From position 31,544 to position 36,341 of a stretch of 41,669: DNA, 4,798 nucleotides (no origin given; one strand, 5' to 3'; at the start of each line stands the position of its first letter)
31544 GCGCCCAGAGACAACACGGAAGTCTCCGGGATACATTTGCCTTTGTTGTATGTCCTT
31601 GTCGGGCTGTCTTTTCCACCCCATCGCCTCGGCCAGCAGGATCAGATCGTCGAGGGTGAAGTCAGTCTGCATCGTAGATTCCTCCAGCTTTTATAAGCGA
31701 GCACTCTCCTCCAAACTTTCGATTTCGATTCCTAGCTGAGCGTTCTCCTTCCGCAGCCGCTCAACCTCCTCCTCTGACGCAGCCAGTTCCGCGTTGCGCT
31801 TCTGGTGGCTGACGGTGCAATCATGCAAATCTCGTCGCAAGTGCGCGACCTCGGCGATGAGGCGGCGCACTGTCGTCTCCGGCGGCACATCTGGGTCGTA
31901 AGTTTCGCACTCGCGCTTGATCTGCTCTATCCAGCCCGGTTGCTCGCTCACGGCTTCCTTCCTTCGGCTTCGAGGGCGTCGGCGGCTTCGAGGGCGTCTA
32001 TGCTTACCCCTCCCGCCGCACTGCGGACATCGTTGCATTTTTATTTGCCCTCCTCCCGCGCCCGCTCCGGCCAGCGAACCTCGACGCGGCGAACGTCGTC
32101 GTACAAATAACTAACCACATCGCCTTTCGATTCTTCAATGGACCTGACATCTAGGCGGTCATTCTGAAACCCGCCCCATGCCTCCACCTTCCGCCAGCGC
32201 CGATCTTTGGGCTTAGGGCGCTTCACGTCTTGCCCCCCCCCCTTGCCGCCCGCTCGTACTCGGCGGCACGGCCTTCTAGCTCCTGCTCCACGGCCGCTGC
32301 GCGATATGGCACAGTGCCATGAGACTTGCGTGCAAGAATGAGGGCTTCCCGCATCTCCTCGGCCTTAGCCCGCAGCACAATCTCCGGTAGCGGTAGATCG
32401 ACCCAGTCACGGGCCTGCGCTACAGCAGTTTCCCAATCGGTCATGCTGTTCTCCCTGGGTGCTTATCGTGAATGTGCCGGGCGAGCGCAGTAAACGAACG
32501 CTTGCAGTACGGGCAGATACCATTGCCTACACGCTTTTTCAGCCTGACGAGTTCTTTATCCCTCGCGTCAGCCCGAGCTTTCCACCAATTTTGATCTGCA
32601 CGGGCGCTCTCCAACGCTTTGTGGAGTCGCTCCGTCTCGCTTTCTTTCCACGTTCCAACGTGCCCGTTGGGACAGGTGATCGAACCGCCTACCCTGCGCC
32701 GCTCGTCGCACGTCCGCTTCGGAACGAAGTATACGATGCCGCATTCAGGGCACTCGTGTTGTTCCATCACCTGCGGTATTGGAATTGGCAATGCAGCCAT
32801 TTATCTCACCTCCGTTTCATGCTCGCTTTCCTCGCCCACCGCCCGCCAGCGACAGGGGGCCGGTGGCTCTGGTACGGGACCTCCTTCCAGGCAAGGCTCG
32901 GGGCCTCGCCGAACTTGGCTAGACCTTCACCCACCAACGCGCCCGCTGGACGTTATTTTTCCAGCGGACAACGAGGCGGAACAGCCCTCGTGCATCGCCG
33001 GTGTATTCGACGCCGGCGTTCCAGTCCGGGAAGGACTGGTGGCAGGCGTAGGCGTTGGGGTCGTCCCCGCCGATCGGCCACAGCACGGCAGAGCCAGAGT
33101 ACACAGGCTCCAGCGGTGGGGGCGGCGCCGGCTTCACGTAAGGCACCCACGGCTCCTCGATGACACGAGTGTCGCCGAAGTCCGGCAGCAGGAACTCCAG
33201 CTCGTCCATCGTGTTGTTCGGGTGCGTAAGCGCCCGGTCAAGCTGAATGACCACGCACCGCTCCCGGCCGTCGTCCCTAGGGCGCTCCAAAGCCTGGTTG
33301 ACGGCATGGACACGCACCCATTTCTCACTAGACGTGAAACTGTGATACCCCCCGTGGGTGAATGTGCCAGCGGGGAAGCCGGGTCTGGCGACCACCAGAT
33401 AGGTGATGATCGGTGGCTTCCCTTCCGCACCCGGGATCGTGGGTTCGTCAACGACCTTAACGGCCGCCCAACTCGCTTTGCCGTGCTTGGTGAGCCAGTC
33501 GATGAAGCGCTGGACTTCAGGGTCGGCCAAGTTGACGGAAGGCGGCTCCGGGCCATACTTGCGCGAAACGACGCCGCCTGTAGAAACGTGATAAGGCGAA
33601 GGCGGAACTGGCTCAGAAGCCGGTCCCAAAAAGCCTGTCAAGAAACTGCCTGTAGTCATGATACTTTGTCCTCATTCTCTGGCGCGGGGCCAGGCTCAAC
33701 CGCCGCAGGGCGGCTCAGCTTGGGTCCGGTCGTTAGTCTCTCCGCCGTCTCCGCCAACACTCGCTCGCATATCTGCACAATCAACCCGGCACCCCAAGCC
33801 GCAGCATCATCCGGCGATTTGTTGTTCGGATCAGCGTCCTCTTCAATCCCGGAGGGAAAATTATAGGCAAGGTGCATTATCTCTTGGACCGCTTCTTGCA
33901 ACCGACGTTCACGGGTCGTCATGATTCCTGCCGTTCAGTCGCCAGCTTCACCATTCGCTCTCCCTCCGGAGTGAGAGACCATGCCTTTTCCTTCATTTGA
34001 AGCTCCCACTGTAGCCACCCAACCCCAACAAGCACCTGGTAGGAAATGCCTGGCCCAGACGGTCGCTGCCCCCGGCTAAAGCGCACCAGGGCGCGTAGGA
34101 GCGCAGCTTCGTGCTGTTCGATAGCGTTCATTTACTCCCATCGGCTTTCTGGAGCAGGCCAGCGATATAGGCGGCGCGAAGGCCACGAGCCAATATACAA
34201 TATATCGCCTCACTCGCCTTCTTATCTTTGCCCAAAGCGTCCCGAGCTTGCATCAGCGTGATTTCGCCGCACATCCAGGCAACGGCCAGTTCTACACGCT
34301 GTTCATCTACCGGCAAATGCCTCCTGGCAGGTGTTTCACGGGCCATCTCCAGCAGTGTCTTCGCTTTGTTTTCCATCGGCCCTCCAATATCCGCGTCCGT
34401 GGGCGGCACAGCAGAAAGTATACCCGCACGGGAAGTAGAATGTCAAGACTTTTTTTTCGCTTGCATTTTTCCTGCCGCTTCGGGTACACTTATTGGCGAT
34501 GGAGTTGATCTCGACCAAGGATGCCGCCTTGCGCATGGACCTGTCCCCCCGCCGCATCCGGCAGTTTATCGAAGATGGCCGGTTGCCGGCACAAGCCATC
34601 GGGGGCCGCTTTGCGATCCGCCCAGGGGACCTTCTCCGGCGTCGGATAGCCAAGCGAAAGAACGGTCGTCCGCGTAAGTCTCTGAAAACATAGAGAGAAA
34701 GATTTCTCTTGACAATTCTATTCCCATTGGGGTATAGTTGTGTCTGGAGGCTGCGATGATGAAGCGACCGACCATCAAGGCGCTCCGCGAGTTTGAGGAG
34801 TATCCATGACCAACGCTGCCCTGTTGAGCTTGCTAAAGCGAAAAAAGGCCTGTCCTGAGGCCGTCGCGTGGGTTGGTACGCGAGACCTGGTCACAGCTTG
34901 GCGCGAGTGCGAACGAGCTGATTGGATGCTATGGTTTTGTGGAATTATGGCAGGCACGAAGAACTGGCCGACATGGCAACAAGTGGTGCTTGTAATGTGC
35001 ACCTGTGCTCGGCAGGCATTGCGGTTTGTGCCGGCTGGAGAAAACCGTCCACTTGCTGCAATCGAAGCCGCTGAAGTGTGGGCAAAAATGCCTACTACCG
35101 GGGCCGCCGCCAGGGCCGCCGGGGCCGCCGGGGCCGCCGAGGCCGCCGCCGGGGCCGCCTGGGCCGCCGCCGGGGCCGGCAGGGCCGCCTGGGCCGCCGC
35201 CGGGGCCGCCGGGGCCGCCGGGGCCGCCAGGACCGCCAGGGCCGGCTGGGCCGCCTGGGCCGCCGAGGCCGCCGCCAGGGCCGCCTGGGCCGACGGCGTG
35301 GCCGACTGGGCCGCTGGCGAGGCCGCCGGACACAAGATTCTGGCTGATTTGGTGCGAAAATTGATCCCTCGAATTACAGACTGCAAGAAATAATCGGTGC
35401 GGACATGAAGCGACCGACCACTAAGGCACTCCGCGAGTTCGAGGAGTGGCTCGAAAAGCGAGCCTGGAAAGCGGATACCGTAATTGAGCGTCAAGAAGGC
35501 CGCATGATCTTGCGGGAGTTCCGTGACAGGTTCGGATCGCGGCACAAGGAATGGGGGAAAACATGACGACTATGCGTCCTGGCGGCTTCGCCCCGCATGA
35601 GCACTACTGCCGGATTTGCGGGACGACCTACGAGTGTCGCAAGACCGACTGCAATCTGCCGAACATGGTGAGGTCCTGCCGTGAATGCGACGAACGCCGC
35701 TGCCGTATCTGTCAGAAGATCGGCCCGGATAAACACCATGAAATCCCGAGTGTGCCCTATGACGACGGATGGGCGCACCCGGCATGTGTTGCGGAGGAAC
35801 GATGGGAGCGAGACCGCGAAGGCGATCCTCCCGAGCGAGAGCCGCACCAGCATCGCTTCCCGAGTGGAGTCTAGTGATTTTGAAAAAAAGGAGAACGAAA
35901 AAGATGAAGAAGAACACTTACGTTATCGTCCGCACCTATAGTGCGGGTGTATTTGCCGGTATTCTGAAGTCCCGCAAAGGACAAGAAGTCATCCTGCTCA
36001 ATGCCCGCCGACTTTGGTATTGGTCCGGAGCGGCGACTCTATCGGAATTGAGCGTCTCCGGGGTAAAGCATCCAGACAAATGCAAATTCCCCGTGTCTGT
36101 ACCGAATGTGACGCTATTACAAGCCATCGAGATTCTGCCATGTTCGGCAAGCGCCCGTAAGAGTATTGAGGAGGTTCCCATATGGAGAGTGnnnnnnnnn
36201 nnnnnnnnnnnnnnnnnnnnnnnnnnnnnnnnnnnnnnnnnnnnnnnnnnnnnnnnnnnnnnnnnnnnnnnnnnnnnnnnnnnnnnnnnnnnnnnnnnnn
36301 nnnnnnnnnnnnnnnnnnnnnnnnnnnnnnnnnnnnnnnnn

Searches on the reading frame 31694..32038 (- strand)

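Call 52: search_protein_families(library=phrogs, proteins=[window:31694-32038:-], max_evalue=0.01)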
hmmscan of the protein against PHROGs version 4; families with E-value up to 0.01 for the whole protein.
window:31694-32038:- (115 aa): 1 family
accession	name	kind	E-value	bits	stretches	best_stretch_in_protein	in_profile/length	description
phrog_3671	-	unknown function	0.00094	20.3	0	89-112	56-79/87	-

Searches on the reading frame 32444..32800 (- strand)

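Call 52: search_protein_families(library=phrogs, proteins=[window:32444-32800:-], max_evalue=0.01)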
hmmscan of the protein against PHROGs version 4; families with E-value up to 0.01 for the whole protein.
window:32444-32800:- (119 aa): 1 family
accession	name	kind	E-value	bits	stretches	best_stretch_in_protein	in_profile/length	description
phrog_33336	-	unknown function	4.6e-14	54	1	12-115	11-129/136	-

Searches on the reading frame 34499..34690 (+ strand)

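Call 92: search_protein_families(library=pfam, proteins=[window:34499-34690:+], max_evalue=0.05)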
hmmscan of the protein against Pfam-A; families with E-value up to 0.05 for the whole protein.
window:34499-34690:+ (64 aa): 3 families
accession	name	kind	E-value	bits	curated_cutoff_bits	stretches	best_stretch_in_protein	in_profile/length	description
PF12728.13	HTH_17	-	1.9e-06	28.5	27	1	4-47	2-45/51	Helix-turn-helix domain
PF21531.3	Rv2175c_wHTH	-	0.0079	16.6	27.1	1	2-38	14-50/57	DNA-binding protein Rv2175c, wHTH domain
PF00376.29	MerR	-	0.029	14.6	28.2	0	5-32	1-28/38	MerR family regulatory protein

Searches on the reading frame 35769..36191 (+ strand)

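Call 53: search_protein_families(library=phrogs, proteins=[window:35769-36191:+], max_evalue=0.01)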
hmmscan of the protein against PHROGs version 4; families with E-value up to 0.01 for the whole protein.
window:35769-36191:+ (141 aa): 1 family
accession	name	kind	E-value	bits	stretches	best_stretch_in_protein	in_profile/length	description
phrog_18306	-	unknown function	5.7e-07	30.5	1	47-128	152-231/242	-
